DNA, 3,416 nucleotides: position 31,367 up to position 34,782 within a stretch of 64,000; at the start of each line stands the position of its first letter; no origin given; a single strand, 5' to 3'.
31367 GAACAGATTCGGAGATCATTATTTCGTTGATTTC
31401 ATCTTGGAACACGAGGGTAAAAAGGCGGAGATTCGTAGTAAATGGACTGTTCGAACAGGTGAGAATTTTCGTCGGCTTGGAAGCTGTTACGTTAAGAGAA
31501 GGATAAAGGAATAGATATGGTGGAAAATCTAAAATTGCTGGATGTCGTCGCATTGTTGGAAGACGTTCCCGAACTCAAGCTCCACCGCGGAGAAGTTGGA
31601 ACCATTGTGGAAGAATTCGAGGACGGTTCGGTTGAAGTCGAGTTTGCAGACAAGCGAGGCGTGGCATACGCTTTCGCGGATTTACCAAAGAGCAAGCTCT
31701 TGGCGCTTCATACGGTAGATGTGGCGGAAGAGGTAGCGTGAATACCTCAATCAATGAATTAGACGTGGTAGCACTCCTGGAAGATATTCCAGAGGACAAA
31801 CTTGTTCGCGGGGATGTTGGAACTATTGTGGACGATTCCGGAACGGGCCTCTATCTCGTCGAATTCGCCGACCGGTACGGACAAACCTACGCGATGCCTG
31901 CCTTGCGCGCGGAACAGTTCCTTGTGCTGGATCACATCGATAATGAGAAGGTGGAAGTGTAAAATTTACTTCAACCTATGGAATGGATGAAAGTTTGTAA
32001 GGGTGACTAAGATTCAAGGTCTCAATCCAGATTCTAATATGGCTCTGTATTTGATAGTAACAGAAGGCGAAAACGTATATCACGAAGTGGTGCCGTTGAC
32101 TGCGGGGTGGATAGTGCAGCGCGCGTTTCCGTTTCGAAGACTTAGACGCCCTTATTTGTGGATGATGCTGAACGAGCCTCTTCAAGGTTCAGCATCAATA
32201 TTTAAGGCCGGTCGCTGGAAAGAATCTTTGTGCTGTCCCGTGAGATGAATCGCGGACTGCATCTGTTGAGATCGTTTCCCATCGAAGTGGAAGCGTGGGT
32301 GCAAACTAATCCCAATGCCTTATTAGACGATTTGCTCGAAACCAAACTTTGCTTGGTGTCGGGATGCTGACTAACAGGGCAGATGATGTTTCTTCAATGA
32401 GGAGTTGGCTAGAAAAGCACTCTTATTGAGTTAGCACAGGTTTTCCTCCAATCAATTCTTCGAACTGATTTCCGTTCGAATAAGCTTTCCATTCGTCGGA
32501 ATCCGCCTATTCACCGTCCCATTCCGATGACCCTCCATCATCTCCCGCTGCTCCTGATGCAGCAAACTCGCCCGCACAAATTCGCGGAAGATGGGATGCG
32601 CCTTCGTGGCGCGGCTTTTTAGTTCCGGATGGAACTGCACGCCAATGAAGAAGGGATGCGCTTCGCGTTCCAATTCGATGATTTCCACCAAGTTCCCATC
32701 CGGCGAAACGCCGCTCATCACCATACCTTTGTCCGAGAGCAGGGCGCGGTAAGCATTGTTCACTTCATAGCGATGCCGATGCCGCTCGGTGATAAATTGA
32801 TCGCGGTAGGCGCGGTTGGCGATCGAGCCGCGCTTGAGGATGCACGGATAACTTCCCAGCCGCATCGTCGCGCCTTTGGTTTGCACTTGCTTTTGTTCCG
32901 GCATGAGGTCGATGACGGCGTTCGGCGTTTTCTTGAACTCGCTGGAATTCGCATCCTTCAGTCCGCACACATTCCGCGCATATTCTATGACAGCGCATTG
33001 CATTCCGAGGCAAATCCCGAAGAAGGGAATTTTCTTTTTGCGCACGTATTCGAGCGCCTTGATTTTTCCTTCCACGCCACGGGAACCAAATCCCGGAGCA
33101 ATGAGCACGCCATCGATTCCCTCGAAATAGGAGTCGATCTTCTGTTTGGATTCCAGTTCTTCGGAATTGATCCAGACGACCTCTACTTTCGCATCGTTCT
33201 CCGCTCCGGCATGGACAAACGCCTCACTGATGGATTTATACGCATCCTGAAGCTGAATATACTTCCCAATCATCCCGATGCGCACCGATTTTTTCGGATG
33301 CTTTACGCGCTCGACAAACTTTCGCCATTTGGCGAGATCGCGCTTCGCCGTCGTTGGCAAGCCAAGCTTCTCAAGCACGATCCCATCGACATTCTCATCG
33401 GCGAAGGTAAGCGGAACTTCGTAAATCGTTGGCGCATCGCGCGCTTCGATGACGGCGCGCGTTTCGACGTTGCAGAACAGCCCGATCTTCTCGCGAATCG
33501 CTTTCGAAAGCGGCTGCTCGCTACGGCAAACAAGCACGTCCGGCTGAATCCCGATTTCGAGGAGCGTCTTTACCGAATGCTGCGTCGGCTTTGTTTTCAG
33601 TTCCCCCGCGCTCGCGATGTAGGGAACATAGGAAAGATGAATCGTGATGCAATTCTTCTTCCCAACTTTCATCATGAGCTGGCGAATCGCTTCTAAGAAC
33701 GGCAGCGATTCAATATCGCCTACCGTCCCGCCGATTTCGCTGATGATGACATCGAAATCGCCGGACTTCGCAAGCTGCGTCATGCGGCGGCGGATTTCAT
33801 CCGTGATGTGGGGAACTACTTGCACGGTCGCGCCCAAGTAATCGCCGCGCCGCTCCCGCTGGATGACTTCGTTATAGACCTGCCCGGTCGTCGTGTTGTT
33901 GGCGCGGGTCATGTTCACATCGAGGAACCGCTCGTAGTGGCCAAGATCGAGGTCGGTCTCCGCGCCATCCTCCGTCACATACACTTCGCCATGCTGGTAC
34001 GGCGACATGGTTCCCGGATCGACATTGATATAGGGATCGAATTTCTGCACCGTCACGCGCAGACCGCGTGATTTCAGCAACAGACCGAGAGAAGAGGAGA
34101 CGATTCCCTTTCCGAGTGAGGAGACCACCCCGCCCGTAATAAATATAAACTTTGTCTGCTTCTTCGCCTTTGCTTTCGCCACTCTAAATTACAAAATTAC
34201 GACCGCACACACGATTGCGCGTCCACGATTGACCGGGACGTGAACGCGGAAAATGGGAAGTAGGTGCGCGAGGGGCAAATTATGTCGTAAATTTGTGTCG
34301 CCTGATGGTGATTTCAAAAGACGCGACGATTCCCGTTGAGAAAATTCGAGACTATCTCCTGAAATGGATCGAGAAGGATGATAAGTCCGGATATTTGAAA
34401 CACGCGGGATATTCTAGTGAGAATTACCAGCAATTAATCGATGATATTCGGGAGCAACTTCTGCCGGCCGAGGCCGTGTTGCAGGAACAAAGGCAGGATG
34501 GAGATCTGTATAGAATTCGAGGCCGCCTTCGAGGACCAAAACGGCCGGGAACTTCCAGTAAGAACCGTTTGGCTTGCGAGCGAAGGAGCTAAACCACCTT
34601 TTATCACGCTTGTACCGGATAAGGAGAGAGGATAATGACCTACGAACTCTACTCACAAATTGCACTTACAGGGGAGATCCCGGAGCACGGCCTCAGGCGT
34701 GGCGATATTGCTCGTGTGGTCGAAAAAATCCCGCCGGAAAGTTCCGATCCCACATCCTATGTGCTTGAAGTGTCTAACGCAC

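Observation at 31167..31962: Tightly coupled DUF6883-like plus tandem DUF4926 module next to pyrG: a candidate toxin-antitoxin-like or stress module of unknown function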

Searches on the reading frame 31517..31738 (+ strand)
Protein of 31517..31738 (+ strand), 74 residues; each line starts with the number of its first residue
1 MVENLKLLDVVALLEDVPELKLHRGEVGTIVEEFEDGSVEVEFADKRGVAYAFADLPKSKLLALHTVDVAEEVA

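Call 3: search_protein_families(library=pfam, proteins=[window:31517-31738:+], max_evalue=1)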
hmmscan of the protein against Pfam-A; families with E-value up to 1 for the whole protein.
window:31517-31738:+ (74 aa): 2 families
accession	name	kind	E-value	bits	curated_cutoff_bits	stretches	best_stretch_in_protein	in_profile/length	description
PF16277.11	DUF4926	-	2.6e-21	75.2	29.1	1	7-61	1-55/57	Domain of unknown function (DUF4926)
PF18354.7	SH3_18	-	0.07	13.5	25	1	12-52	8-48/85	CarS bacterial SH3 domain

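Call 4: search_protein_families(library=ncbifam, proteins=[window:31517-31738:+], max_evalue=1)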
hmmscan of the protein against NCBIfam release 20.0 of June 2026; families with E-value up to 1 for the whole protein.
window:31517-31738:+ (74 aa): 0 families

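Call 31: find_homologous_proteins(query=window:31517-31738:+)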
Query window:31517-31738:+ (74 aa): 58 proteins with E <= 0.001 among 59 candidates.
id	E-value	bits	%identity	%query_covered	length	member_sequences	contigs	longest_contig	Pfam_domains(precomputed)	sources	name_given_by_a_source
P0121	3.3e-38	146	100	100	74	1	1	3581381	PF16277.12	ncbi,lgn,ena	-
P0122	4.7e-33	129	89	100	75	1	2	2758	PF16277.12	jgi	jgi:hypothetical protein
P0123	8.2e-33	129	88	97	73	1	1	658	PF16277.12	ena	-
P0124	1.8e-32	128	86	100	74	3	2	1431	PF16277.12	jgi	jgi:hypothetical protein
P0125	3.5e-32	127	85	100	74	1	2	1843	PF16277.12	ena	-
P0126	7.7e-30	119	82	99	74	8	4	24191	PF16277.12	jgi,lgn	jgi:hypothetical protein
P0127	3.5e-29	117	82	99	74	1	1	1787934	PF16277.12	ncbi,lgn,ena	-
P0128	1.9e-27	112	82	91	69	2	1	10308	PF16277.12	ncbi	ncbi:MAG TPA: DUF4926 domain-containing protein [Candidatus Kapabacteria bacterium]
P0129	3.3e-25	105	76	96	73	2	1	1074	PF16277.12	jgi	jgi:hypothetical protein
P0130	9.3e-25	103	72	100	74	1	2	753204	PF16277.12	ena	-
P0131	2.2e-24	102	70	100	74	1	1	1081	PF16277.12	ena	-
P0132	6.3e-22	94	78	73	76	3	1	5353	PF16277.12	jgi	jgi:hypothetical protein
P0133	1.1e-21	94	79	72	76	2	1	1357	PF16277.12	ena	-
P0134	4.3e-15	73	56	99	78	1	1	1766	PF16277.12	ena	-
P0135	9.9e-14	69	66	82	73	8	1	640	PF16277.12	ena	-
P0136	2.5e-13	67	58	86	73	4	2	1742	PF16277.12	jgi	jgi:ribosomal protein L21E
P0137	2.8e-13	67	64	82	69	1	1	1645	PF16277.12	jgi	jgi:hypothetical protein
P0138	3.5e-13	67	54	99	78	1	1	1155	PF16277.12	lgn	-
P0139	4.2e-13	67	52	96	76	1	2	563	PF16277.12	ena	-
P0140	8.5e-13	66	57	95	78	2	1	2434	PF16277.12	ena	-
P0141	8.8e-13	66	56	86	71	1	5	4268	PF16277.12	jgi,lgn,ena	jgi:hypothetical protein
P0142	1.6e-12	65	60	84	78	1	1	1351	PF16277.12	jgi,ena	-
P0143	1.9e-12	64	58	84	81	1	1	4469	PF16277.12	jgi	jgi:hypothetical protein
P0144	3.3e-12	64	53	95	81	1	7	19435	PF16277.12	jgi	jgi:hypothetical protein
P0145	3.6e-12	64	59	82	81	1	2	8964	PF16277.12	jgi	jgi:Domain of unknown function (DUF4926)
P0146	2.3e-11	61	58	81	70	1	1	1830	PF16277.12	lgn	-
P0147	2.7e-11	61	54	88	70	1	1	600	PF16277.12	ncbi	-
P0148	3.1e-11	61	53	95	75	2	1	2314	PF16277.12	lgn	-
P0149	3.3e-11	61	55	89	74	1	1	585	PF16277.12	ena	-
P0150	3.7e-11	60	53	99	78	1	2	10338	PF16277.12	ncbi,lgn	-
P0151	4.0e-11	60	57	88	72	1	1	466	PF16277.12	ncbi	-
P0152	5.6e-11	60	57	82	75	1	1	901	PF16277.12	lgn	-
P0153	9.8e-11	59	55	86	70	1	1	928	PF16277.12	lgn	-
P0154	1.0e-10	59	56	89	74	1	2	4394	PF16277.12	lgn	-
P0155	1.2e-10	59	53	86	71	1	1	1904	PF16277.12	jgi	-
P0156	2.1e-10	58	55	86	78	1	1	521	PF16277.12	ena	-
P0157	4.6e-10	57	58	82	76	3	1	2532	PF16277.12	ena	-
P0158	8.6e-10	56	53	95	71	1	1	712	PF16277.12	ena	-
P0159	8.6e-10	56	52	86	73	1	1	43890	PF16277.12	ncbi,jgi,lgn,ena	-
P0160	9.5e-10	56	57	88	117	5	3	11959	PF16277.12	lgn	-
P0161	1.0e-9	56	52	86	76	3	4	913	PF16277.12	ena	-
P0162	1.2e-9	56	52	86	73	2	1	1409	PF16277.12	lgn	-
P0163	1.3e-9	55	58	80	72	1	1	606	PF16277.12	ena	-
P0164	3.3e-9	54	52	86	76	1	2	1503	PF16277.12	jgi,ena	-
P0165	4.0e-9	54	54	86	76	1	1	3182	PF16277.12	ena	-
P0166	4.9e-9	54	53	86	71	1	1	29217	PF16277.12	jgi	jgi:Domain of unknown function (DUF4926)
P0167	5.7e-9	53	65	66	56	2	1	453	PF16277.12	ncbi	-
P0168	6.0e-9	53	51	86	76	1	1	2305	PF16277.12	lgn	-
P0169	7.8e-9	53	51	88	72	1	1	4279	PF16277.12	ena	-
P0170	8.2e-9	53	55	81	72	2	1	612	PF16277.12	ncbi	-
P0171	1.2e-8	52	53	81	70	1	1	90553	PF16277.12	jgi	jgi:hypothetical protein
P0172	3.5e-8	51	57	81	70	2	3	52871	PF16277.12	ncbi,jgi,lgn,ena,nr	ncbi:MAG TPA: DUF4926 domain-containing protein [Candidatus Dormibacteraeota bacterium]|nr:DUF4926 d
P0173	3.7e-8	51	53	76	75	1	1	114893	PF16277.12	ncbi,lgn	-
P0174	4.6e-8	51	51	82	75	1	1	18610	PF16277.12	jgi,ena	jgi:hypothetical protein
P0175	1.4e-7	49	54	80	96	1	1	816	PF16277.12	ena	-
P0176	1.8e-7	49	48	95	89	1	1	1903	PF16277.12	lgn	-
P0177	1.5e-5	43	44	91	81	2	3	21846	PF16277.12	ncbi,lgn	-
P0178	6.8e-4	37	42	88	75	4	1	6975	PF16277.12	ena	-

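Call 34: find_encoding_contigs(protein=P0121, flank=3000, max_places=3)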
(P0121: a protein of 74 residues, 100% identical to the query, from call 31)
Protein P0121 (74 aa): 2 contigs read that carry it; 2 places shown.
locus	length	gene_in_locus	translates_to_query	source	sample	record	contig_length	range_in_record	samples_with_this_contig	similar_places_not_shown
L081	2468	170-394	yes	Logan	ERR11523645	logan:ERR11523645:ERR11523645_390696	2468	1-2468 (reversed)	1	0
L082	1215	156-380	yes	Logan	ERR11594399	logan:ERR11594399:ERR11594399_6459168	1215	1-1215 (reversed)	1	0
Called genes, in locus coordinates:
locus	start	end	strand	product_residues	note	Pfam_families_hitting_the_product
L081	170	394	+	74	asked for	PF16277:DUF4926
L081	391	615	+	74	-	PF16277:DUF4926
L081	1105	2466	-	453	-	?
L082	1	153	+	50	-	?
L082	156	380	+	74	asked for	PF16277:DUF4926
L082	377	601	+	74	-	PF16277:DUF4926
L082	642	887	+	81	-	-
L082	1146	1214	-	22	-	?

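Call 40: predict_structure(alignment_id=A2)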
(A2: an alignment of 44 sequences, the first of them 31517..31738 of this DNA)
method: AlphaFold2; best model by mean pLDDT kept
length: 74 residues; sequences in the alignment: 44
mean_pLDDT: 89.6   pTM: 0.75
mean pLDDT of the five models: 89.6, 88.0, 86.9, 86.1, 85.6
residues with pLDDT >= 90: 58; 70-90: 7; 50-70: 9; < 50: 0
segments of 3 or more residues with pLDDT < 50: none
pLDDT, mean of each block of 10 residues (from residue 1): 83 95 96 95 94 96 82 54
secondary structure, 60 per line:
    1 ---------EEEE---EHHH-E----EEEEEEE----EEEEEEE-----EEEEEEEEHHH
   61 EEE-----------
elements in order: E10-13 E27-33 E38-44 E50-57 E61-63

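Call 43: search_protein_families(library=padloc, proteins=[window:31517-31738:+], max_evalue=1)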
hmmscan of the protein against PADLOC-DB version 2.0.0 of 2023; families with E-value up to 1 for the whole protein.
window:31517-31738:+ (74 aa): 0 families

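Call 44: search_protein_families(library=phrogs, proteins=[window:31517-31738:+], max_evalue=1)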
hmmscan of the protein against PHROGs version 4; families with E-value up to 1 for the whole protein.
window:31517-31738:+ (74 aa): 2 families
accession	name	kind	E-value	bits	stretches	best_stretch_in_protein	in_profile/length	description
phrog_7955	-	unknown function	0.16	13.1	1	21-49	20-48/63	-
phrog_33456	-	unknown function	0.27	11.6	1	6-55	90-142/294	-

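Call 62: find_related_loci(query=A2, collection=metagenome_contigs, flank=1500)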
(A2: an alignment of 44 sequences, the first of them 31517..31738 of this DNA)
Query A2 (74 aa) in metagenome_contigs; peptide patterns used: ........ (x = any residue, [..] = any of these).
600 stretches matched a pattern (row limit reached: there are more); 197 encode a relative of the query (tblastn E <= 1e-3); the best 80 are kept; 80 distinct loci.
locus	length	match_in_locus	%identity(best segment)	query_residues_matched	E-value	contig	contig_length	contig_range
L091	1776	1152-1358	58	5-73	2e-21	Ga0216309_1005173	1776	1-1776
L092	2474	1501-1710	54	3-72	3e-21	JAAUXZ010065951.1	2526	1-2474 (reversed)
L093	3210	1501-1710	54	4-73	7e-21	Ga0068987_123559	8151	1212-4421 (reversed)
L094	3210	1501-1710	54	4-73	7e-21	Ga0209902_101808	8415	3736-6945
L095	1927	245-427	64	5-65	1e-20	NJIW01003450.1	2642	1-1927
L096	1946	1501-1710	56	5-74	1e-20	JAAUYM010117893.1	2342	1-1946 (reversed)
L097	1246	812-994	61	5-65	4e-20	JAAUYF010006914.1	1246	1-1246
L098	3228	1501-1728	54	1-71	5e-20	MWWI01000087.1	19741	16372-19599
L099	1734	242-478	53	1-74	5e-20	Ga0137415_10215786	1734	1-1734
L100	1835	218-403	61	4-65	6e-20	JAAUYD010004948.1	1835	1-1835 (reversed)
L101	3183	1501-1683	59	5-65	1e-19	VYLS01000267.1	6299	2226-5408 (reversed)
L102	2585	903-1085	59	5-65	1e-19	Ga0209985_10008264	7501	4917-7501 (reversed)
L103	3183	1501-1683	59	5-65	1e-19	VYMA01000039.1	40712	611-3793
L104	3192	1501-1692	56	2-65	2e-19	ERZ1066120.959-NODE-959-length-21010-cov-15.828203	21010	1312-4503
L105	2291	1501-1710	54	5-74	2e-19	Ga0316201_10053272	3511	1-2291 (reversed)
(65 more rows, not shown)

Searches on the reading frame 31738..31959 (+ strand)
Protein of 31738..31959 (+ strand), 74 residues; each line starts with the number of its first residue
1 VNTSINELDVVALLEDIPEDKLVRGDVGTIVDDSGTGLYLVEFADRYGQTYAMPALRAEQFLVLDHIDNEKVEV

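Call 3: search_protein_families(library=pfam, proteins=[window:31738-31959:+], max_evalue=1)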
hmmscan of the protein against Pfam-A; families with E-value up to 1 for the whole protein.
window:31738-31959:+ (74 aa): 2 families
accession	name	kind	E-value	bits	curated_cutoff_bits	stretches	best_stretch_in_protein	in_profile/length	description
PF16277.11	DUF4926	-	1.1e-22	79.6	29.1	1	7-63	1-57/57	Domain of unknown function (DUF4926)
PF11347.14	CRR42-like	-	0.11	12.8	25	0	19-44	26-51/62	Protein CHLORORESPIRATORY REDUCTION 42-like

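Call 4: search_protein_families(library=ncbifam, proteins=[window:31738-31959:+], max_evalue=1)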
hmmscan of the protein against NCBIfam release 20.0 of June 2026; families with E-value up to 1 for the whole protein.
window:31738-31959:+ (74 aa): 0 families

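Call 12: search_solved_structures(query=window:31738-31959:+, max_evalue=10, show_alignments=2)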
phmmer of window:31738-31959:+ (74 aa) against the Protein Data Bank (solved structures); distinct sequences matched with E-value up to 10: 4.
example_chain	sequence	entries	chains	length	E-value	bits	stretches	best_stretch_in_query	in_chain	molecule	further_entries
2g38_A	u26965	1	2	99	0.8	13.4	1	18-62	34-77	PE FAMILY PROTEIN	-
4kxr_A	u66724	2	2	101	0.84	13.3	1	18-62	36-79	PE25 | PE-PGRS family protein PE25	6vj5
4w4k_A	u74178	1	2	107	0.96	13.1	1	19-62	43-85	PE family protein PE25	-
4w4l_A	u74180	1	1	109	1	13.1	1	19-62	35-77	PE family protein PE25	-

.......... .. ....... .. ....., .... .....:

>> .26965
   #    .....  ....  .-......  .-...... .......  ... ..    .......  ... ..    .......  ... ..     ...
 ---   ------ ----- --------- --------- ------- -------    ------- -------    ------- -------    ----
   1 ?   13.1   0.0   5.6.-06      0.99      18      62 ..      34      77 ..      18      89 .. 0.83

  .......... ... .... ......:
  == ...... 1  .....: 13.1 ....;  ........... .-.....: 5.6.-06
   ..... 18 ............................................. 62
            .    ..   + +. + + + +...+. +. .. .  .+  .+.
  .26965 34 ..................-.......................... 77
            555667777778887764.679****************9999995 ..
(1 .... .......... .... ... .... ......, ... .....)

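Call 43: search_protein_families(library=padloc, proteins=[window:31738-31959:+], max_evalue=1)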
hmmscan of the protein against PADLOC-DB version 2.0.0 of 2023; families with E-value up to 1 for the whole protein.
window:31738-31959:+ (74 aa): 0 families

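Call 44: search_protein_families(library=phrogs, proteins=[window:31738-31959:+], max_evalue=1)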
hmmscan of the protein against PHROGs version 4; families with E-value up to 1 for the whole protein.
window:31738-31959:+ (74 aa): 0 families

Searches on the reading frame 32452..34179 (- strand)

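Call 69: search_protein_families(library=pfam, proteins=[window:32452-34179:-], max_evalue=0.001)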
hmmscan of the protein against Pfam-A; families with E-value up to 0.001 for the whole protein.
window:32452-34179:- (575 aa): 3 families
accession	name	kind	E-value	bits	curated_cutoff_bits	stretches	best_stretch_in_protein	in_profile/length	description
PF06418.20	CTP_synth_N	-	1.3e-129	431.7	26.1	1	10-274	1-265/265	CTP synthase N-terminus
PF00117.34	GATase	-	2e-44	152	22.8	1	310-536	2-189/190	Glutamine amidotransferase class-I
PF07722.19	Peptidase_C26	-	2e-08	34.7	20.5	1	376-519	98-219/219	Peptidase C26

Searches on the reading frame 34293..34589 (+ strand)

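Call 3: search_protein_families(library=pfam, proteins=[window:34293-34589:+], max_evalue=1)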
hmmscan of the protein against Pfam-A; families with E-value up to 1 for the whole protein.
window:34293-34589:+ (99 aa): 4 families
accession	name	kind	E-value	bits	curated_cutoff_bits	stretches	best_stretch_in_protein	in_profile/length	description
PF21814.2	DUF6883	-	2.9e-10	40.8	27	1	9-83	6-82/110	Domain of unknown function (DUF6883)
PF02865.22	STAT_int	-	0.032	15.1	26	1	13-57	25-70/121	STAT protein, protein interaction domain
PF20360.3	DUF6655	-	0.18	11.4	27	1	42-72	57-87/259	Family of unknown function (DUF6655)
PF10270.14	MMgT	-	0.21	12.5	23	1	35-51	8-24/118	Membrane magnesium transporter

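Call 4: search_protein_families(library=ncbifam, proteins=[window:34293-34589:+], max_evalue=1)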
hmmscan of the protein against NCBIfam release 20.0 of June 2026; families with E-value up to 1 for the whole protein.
window:34293-34589:+ (99 aa): 0 families

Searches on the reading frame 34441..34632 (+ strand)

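Call 3: search_protein_families(library=pfam, proteins=[window:34441-34632:+], max_evalue=1)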
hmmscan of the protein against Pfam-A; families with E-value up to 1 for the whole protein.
window:34441-34632:+ (64 aa): 1 family
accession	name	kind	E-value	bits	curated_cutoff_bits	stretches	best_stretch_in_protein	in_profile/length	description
PF21814.2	DUF6883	-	0.21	12.3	27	1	27-59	75-108/110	Domain of unknown function (DUF6883)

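Call 4: search_protein_families(library=ncbifam, proteins=[window:34441-34632:+], max_evalue=1)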
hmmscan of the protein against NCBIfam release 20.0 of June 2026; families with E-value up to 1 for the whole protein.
window:34441-34632:+ (64 aa): 0 families
